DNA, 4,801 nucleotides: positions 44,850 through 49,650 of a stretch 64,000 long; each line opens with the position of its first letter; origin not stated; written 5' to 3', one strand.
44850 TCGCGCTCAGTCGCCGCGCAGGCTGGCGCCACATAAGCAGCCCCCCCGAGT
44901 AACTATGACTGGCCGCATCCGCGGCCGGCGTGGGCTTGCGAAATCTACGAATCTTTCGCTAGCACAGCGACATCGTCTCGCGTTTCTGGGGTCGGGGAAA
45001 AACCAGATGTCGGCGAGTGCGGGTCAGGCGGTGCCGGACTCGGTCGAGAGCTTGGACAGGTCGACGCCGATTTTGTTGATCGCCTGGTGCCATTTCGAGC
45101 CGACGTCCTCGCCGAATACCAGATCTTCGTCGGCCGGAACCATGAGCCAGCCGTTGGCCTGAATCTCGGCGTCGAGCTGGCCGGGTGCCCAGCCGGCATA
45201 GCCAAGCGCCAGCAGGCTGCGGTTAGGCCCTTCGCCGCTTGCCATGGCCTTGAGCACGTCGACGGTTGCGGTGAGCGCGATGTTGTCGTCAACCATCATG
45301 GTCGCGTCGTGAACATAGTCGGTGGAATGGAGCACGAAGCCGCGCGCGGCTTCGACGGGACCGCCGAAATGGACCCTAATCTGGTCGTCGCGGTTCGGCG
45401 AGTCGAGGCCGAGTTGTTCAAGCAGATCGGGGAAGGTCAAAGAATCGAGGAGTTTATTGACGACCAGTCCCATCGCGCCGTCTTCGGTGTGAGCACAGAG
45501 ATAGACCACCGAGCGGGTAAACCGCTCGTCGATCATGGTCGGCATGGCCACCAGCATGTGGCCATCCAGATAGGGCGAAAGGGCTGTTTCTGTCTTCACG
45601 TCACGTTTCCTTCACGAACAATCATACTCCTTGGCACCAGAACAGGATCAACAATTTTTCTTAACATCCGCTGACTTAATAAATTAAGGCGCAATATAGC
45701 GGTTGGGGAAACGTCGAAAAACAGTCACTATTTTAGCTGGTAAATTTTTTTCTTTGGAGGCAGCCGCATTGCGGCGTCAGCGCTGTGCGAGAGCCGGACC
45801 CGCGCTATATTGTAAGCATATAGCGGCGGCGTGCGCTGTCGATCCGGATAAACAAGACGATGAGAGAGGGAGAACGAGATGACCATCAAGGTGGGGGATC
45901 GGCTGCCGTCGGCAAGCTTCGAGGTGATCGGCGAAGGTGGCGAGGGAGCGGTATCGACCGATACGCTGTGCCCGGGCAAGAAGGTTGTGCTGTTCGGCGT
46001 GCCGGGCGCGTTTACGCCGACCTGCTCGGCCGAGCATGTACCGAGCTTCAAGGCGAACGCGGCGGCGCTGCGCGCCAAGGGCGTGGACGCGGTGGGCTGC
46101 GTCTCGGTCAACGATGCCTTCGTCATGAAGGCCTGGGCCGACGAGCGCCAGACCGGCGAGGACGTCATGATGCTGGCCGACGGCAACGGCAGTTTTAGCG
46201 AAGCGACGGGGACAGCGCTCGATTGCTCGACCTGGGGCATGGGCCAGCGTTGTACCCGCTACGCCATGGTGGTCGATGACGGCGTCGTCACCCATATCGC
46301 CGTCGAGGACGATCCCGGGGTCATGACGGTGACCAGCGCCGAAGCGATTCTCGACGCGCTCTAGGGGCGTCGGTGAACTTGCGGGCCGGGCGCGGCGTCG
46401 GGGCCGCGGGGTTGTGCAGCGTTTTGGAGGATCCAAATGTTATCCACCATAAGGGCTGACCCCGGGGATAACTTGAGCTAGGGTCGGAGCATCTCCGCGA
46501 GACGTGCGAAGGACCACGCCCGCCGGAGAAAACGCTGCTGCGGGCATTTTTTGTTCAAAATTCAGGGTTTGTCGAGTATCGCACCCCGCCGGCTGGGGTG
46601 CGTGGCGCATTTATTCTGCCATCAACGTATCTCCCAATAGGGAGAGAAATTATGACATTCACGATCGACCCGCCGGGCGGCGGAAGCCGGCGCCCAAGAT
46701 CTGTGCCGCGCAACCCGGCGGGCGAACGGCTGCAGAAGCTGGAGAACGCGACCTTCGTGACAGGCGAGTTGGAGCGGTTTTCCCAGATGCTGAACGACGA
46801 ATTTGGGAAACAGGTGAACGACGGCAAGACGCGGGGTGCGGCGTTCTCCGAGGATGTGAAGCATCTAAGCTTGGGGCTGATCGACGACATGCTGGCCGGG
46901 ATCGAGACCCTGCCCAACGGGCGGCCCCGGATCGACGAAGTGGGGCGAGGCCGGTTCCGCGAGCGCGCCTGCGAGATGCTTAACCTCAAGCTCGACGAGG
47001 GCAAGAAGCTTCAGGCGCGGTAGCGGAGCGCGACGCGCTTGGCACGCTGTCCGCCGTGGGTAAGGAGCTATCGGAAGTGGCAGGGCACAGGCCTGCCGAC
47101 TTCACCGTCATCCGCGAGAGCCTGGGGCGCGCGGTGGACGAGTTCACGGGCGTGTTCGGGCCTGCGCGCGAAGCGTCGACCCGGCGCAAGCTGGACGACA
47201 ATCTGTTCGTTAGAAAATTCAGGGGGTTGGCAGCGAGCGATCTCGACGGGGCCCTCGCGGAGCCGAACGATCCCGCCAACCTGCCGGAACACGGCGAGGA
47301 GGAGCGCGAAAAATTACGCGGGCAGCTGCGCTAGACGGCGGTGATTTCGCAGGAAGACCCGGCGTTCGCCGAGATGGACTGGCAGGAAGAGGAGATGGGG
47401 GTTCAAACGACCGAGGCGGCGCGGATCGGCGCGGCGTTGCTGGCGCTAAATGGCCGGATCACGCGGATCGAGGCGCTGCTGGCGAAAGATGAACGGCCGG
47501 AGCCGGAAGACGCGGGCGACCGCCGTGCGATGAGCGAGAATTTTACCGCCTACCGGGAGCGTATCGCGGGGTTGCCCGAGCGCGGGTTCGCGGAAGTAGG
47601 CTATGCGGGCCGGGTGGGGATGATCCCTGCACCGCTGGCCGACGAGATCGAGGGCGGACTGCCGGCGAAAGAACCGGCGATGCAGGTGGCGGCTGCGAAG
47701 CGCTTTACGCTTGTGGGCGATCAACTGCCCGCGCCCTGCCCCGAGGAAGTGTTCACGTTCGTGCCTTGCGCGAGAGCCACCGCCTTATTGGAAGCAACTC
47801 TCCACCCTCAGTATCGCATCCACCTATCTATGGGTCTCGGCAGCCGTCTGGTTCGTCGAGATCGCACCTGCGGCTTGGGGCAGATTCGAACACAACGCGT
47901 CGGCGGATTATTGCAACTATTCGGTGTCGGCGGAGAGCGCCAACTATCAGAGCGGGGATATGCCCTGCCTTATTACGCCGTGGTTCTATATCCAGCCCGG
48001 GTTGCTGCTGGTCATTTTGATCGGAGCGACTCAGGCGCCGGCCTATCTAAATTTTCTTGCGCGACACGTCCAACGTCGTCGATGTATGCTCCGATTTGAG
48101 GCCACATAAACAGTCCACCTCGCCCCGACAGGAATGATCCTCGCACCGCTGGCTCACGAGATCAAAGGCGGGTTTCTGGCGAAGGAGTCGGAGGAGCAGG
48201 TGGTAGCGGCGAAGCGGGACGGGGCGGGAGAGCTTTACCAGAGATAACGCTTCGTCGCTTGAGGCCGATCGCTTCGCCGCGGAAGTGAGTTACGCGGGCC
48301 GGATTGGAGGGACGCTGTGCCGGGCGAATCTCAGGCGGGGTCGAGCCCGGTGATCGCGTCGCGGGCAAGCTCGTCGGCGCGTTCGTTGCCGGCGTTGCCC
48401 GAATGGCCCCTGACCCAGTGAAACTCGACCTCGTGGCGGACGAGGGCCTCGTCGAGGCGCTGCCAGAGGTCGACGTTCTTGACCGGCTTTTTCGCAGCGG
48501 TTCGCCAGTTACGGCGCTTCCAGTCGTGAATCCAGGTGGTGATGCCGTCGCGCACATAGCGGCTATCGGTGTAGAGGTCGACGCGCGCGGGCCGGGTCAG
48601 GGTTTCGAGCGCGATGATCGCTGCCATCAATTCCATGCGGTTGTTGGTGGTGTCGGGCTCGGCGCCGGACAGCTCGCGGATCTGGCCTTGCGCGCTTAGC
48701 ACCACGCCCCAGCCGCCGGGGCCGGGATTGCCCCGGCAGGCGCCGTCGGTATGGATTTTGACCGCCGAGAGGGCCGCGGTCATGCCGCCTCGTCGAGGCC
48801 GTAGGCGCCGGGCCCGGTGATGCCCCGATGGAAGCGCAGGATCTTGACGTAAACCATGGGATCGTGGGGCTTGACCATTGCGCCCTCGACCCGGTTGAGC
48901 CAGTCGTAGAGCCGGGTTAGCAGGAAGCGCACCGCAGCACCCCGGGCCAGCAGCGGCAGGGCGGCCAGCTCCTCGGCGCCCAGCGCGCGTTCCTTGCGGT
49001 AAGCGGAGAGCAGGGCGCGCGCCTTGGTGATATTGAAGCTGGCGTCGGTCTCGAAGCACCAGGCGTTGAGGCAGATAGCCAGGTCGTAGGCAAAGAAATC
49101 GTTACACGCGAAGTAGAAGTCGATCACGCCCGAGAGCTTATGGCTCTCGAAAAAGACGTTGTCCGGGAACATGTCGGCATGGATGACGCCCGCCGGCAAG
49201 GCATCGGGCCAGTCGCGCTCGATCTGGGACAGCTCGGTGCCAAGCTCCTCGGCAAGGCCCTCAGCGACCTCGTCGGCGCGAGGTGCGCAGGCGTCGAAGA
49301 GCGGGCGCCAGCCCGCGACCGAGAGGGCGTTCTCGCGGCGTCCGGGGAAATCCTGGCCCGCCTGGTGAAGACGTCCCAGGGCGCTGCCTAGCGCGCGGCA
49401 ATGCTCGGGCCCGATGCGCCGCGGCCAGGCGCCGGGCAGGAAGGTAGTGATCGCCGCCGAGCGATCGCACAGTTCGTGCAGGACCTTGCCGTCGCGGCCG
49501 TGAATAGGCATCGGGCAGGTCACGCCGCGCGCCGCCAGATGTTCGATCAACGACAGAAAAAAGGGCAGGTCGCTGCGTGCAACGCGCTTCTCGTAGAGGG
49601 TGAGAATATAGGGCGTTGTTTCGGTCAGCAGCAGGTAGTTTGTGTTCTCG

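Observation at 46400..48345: Tandem array of paralogous small ORFs with frameshifted copies and a low-GC insert between the peroxiredoxin gene and rnhA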

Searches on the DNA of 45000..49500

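Call 5: search_rna_families(source=window, start=45000, end=49500, threshold=evalue, max_evalue=1, show_alignments=2)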
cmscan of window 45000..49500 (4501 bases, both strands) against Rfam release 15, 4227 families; matches with E-value up to 1: 1.
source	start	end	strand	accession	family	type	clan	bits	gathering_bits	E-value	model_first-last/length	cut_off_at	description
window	48954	49026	-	RF01804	Lambda_thermo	Cis-reg; thermoregulator;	-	25.2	50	0.013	1-59/59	no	Lambda phage CIII thermoregulator element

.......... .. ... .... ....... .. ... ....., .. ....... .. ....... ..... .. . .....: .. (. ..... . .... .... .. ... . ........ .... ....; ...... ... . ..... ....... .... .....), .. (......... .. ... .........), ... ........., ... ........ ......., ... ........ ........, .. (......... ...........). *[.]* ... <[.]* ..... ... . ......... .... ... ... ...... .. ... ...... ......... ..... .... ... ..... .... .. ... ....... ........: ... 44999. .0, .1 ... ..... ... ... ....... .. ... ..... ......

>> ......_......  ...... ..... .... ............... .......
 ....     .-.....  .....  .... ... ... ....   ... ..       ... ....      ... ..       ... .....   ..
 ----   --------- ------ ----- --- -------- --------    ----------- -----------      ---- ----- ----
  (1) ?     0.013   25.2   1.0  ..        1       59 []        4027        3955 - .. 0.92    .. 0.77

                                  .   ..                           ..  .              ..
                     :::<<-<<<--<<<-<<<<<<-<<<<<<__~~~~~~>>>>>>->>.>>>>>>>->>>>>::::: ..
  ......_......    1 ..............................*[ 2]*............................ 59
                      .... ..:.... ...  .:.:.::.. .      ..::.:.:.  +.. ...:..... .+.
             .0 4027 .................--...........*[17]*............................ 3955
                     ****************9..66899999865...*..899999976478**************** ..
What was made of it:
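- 46436..46651 (+): Conserved 5' region that travels with the gene. It contains: a promoter-like -35 (46456-46461, TTGACA in relatives) and -10 (46479-46484) with a 17-nt spacer; stem-loop 1; a terminator-like hairpin (46518-46545) plus a T-run (to about 46553); stem-loop 3 (46581-46602); and a hairpin over the SD (46630-46646). No Rfam family matches (call 5).
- Tried and rejected: Rfam (E <= 1) over 45000-49500 gave only a chance-level Lambda_thermo hit inside thrB (call 5).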

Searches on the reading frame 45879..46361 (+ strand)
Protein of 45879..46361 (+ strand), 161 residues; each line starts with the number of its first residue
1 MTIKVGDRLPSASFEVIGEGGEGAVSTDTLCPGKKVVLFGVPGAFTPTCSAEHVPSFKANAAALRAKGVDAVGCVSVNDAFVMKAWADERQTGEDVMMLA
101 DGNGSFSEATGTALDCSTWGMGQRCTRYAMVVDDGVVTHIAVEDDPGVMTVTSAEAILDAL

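Call 7: search_protein_families(library=pfam, proteins=[window:45879-46361:+], max_evalue=1)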
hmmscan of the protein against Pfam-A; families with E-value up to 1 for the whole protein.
window:45879-46361:+ (161 aa): 2 families
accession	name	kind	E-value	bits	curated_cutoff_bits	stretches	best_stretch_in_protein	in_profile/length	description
PF08534.16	Redoxin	-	6.6e-35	120.5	26.6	1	4-158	1-148/148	Redoxin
PF00578.27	AhpC-TSA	-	2.5e-13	50.5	26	1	5-139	1-123/124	AhpC/TSA family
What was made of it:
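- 45879..46364 (+): Left flank: peroxiredoxin (Prx5-type Redoxin/AhpC-TSA) gene. Native; not part of the element. Pfam Redoxin 6.6e-35 (call 7).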
